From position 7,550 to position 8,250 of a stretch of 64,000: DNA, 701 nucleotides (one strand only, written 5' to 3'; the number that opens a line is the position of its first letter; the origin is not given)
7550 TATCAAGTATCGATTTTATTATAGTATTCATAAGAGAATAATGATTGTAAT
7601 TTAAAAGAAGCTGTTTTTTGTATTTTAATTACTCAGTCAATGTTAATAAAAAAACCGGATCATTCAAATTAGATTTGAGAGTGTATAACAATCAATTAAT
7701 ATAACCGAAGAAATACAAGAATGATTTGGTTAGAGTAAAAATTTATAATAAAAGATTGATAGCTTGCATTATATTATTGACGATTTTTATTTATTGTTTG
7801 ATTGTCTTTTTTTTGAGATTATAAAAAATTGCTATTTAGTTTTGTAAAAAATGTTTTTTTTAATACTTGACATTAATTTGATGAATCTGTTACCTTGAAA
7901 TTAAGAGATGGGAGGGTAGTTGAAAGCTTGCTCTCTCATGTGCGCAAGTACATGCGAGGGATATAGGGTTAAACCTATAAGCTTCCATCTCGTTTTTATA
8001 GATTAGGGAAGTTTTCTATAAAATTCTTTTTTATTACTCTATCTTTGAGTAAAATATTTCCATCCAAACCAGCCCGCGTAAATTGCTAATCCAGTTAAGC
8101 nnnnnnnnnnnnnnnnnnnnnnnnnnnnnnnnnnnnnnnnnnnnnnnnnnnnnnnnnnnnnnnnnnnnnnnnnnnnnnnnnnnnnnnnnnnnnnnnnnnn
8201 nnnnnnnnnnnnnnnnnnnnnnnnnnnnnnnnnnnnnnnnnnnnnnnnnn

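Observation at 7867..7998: Candidate independent small RNA gene with its own promoter, GNRA-capped hairpin and terminator-like 3' end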

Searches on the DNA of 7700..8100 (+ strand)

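Call 4: search_rna_families(source=window, start=7700, end=8100, threshold=evalue, max_evalue=10, show_alignments=5)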
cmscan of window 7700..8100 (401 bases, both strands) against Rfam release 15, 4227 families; matches with E-value up to 10: 1.
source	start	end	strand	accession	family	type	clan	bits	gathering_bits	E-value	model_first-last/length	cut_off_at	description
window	7700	7731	+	RF02054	STnc420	Gene; sRNA;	-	16.9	70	1.5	1-58/58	no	Salmonella enterica sRNA STnc420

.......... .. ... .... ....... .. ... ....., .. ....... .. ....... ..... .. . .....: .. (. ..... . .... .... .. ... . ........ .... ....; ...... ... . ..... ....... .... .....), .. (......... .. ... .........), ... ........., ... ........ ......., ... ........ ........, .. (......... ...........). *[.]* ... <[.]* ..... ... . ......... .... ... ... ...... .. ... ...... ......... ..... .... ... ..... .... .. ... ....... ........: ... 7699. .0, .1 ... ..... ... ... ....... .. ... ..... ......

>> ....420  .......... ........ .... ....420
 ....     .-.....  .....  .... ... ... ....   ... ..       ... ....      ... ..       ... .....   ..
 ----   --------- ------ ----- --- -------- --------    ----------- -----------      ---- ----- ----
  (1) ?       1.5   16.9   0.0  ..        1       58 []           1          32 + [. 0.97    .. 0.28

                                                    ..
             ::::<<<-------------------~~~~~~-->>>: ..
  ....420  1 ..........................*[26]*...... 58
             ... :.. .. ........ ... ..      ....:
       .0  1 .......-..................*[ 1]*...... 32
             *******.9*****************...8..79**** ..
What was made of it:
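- On Any curated RNA family (Rfam 15, including SRP, 6S, RNase P, tmRNA, riboswitches, ribozymes, Y RNA, IS-associated RNAs): At E <= 10 in 7700-8100 the only match is an unrelated weak one to STnc420 at 7700-7731 (call 4).
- No Rfam riboswitch or leader family matches, even at E <= 10 (call 4).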

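Call 15: search_dna_similar(query=window:7850-8010:+, collection=plasmids, mode=distant, max_evalue=1)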
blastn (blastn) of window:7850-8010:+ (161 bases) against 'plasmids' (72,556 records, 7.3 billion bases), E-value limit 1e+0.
No match.

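Call 16: search_dna_similar(query=window:7850-8010:+, collection=phages, mode=distant, max_evalue=1)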
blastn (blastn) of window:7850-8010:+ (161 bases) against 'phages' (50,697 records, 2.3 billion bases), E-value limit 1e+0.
Records with a match: 1; places in all: 1; records where one place covers at least 80% of the query: 0.
Best place of each record, by identity: 80-90% 1.
By first word of the organism name: Staphylococcus 1.
By host as written in the record: Staphylococcus aureus 1.
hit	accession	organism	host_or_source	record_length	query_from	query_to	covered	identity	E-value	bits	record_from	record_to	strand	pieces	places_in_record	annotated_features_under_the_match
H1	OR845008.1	Staphylococcus phage SA 1306 Kay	Staphylococcus aureus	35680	3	36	21%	85.3%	5e-1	40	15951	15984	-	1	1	record has no annotation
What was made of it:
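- Tried and rejected: Phage and plasmid records: sensitive blastn gave no real match (calls 15, 16).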

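Call 34: build_rna_model(alignment_id=A3, structure=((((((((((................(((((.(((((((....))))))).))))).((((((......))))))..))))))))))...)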
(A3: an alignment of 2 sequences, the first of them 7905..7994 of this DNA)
Model R1 built from alignment A3 (2 sequences, 90 columns); structure: as given.
model positions 90; base pairs 28; branch points 1; effective number of sequences 0.76; information 0.634 bits per position. Calibrated on 0.2 Mb of random sequence (short: E-values are rough).
structure used (alignment columns):
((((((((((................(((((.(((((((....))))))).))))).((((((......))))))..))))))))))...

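Call 35: search_with_rna_model(model_id=R1, sources=[window, L002, L003, L004, L005, L006], max_evalue=10, show_alignments=4)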
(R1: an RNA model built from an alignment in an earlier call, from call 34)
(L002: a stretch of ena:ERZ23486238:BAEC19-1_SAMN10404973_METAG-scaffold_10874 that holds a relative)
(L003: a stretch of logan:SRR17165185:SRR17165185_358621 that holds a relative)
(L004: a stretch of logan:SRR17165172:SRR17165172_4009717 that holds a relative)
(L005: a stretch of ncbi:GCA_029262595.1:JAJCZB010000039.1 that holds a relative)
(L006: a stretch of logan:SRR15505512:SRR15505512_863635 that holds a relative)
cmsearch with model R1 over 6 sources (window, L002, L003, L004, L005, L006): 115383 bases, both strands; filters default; matches with E-value up to 10: 3.
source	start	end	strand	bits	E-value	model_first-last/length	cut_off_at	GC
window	7905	7994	+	119.5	3.1e-28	1-90/90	no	0.47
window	7902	7991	-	18.7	0.049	1-90/90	no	0.46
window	5947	6008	-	14.6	0.58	1-90/90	no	0.47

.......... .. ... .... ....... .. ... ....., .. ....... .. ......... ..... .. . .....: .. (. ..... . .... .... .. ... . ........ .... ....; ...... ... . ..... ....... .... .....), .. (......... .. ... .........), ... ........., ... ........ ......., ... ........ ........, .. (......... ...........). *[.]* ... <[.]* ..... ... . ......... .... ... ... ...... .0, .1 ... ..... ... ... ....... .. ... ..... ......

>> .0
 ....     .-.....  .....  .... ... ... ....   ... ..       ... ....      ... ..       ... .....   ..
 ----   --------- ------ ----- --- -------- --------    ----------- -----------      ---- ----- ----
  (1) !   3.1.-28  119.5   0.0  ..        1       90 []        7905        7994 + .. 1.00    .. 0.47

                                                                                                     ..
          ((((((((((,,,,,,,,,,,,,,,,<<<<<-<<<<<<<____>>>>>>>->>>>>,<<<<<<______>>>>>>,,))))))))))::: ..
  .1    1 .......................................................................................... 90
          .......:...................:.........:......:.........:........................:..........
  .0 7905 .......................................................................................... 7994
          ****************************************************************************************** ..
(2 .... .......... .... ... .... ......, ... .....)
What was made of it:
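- Closest known: IS200 5' leader stem-loop. Same: It is a weak hit of the covariance model (14.6 bits, E 0.58; call 35).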

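Call 38: search_with_rna_model(model_id=R1, sources=[L007, L008, L009, L010, L011, L012, L013], max_evalue=10, show_alignments=3)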
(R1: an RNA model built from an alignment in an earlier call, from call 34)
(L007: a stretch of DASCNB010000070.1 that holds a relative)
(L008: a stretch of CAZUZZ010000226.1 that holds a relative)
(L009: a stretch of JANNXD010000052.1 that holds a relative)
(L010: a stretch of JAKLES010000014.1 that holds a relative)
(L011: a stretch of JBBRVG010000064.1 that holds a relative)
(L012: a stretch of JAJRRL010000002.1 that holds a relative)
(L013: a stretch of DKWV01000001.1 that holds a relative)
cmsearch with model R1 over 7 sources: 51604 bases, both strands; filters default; matches with E-value up to 10: 2.
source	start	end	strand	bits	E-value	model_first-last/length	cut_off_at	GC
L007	3517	3558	-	14.3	0.31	1-90/90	no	0.45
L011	2885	3001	+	13.1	0.63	1-90/90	no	0.54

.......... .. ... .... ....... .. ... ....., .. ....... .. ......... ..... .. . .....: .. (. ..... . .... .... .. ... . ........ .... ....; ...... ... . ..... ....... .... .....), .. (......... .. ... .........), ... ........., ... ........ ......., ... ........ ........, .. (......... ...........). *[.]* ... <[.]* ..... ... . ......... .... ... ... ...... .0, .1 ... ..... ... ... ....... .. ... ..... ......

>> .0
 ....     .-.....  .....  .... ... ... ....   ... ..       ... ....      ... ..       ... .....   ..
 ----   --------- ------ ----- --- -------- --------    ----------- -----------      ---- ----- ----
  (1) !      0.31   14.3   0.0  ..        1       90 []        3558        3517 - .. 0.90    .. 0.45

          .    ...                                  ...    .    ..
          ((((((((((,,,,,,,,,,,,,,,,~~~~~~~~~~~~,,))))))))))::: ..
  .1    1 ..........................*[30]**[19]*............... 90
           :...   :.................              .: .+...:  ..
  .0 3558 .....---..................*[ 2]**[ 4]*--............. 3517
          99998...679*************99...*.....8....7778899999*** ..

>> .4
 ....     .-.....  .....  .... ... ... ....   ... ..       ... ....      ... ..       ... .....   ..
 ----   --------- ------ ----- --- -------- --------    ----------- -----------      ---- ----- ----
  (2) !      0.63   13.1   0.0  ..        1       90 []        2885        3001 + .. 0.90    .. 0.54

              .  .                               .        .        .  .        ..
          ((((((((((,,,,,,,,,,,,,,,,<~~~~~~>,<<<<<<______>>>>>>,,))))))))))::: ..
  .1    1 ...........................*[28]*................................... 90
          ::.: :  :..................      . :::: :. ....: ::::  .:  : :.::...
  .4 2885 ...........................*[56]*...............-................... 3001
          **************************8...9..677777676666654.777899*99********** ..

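Call 42: search_with_rna_model(model_id=R1, sources=[L014, L015, L016, L017, L018, L019, L020, L021, L022, L023, L024, L025, L026, L027, L028, L029, L030, L031, L032, L033], max_evalue=10, show_alignments=3)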
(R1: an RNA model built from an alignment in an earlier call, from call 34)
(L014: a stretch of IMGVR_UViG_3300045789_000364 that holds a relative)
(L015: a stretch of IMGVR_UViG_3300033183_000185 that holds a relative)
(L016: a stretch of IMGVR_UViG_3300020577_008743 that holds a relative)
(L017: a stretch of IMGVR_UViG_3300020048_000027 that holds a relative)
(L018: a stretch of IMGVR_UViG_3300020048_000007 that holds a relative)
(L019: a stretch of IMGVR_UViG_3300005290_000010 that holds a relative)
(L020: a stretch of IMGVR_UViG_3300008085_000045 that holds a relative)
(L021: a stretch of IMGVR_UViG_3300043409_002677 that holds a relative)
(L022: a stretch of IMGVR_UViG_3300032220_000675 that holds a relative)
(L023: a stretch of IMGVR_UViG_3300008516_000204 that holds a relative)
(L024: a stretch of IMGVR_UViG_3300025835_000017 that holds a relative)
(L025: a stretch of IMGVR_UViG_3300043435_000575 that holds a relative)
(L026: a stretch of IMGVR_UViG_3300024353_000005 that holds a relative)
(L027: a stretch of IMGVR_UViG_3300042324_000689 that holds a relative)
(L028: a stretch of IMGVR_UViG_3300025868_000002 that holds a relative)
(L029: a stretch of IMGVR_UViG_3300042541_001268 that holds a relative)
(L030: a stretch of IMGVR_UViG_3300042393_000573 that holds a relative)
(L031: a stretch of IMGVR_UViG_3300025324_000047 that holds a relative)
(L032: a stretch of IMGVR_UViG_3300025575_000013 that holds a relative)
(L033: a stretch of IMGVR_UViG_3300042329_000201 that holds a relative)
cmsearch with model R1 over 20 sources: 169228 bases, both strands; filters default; matches with E-value up to 10: 6.
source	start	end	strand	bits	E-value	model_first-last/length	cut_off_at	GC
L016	3655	3700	+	13.6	1.5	1-90/90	no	0.35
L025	12413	12479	-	11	7.4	1-90/90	no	0.31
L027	1936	2002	+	11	7.4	1-90/90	no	0.31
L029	1285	1351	+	11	7.4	1-90/90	no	0.31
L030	4837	4903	+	11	7.4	1-90/90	no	0.31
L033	862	928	+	11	7.4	1-90/90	no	0.31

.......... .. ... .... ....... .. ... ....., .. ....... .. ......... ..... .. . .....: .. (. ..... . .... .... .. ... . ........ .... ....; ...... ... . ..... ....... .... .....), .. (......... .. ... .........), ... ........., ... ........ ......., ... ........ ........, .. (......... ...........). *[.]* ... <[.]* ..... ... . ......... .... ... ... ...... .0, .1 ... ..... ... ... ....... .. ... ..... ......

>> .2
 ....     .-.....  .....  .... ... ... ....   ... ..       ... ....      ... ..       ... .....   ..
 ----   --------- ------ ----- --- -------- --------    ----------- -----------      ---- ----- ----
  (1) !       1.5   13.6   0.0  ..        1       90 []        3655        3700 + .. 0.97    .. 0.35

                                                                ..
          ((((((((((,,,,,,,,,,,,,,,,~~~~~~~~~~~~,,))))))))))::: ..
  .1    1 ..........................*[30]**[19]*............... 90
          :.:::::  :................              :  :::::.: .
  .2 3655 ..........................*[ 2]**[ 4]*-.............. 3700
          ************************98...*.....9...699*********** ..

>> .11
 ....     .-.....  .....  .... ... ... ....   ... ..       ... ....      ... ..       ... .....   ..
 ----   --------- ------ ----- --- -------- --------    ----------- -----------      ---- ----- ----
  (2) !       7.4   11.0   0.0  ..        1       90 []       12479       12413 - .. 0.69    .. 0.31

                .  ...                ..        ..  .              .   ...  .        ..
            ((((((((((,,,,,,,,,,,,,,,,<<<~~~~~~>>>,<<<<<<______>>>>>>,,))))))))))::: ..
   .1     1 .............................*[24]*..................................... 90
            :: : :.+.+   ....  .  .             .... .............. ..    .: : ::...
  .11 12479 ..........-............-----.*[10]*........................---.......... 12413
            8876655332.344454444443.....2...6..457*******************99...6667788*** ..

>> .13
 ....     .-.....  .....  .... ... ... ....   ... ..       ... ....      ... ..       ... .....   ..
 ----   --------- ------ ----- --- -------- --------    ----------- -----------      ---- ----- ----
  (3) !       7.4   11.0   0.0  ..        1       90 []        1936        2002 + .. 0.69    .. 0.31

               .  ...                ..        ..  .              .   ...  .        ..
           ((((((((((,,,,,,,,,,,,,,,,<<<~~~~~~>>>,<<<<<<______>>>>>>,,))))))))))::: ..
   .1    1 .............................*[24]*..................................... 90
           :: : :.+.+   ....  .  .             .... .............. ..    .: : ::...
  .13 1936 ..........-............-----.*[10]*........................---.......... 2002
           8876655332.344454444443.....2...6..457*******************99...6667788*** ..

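Call 44: search_with_rna_model(model_id=R1, sources=[L034, L035, L036, L037, L038, L039, L040, L041, L042, L043, L044, L045], max_evalue=10, show_alignments=4)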
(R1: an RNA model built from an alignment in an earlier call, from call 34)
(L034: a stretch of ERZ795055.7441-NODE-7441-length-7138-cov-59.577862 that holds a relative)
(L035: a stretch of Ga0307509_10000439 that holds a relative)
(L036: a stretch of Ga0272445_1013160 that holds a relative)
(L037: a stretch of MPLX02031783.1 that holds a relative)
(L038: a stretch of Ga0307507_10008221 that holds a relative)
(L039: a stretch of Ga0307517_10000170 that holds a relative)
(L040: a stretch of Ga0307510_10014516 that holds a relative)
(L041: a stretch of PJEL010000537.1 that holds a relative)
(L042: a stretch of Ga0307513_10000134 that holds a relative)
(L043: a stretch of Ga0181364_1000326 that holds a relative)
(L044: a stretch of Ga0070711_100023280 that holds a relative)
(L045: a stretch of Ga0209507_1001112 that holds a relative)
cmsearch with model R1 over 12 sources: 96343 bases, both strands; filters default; matches with E-value up to 10: 6.
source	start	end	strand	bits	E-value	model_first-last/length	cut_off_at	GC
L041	3322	3390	-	17.6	0.079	1-90/90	no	0.48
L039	2173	2253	+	14.3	0.58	1-90/90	no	0.44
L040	5943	6023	+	14.3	0.58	1-90/90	no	0.44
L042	97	177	+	14.3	0.58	1-90/90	no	0.44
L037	6781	6822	+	14.3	0.58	1-90/90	no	0.45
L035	4129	4180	+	12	2.3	1-90/90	no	0.52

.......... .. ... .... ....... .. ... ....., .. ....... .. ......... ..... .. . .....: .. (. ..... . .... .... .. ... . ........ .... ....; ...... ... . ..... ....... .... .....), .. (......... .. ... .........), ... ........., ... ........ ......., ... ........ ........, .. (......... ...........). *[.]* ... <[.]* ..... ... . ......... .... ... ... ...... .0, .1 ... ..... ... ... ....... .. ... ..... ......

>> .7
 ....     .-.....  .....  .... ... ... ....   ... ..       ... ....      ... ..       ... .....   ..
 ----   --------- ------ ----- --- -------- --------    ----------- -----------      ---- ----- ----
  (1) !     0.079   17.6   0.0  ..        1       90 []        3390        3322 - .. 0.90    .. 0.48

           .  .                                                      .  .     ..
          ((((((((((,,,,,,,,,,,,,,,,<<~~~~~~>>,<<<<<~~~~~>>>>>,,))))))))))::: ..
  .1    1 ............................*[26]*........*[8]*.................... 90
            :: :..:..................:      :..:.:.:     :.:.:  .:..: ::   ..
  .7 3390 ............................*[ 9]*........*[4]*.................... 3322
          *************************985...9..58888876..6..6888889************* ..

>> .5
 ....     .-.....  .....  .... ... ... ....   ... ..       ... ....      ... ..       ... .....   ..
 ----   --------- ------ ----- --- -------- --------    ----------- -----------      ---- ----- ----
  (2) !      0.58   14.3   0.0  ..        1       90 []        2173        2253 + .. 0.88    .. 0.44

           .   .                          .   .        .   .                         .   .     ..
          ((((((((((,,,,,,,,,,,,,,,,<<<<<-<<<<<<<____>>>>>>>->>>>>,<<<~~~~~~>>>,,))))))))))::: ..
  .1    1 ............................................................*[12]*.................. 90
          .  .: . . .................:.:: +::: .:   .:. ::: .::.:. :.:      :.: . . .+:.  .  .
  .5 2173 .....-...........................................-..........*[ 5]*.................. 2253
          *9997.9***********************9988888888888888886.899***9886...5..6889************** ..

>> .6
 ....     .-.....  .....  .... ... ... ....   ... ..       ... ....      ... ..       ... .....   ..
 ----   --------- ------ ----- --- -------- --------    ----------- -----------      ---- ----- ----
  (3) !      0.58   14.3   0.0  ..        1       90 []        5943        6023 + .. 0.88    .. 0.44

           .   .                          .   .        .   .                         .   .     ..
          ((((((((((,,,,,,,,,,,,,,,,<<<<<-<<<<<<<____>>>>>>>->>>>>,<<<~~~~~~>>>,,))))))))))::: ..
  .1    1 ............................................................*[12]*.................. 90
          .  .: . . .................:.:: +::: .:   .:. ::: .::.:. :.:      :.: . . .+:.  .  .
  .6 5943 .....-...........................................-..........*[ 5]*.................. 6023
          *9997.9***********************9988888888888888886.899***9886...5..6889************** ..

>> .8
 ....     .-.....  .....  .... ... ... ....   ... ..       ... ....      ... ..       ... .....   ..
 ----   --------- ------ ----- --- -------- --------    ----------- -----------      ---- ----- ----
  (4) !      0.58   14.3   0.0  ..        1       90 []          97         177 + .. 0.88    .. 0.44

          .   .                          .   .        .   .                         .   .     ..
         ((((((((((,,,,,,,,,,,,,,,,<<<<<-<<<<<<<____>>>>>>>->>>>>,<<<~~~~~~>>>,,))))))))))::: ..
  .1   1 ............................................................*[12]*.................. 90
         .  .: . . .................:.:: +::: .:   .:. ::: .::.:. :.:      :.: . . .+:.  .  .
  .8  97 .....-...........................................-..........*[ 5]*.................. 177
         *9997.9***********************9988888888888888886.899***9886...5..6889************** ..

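Call 56: search_with_rna_model(model_id=R1, sources=[L046, L047, L048, L049], max_evalue=10, show_alignments=2)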
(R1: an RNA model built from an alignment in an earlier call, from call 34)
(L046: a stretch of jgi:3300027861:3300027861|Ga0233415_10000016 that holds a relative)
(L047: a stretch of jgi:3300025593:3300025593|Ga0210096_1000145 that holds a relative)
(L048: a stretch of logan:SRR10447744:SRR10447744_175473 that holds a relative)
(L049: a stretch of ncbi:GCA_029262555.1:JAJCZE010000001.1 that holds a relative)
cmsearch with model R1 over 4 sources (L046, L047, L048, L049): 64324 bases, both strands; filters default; matches with E-value up to 10: 0.
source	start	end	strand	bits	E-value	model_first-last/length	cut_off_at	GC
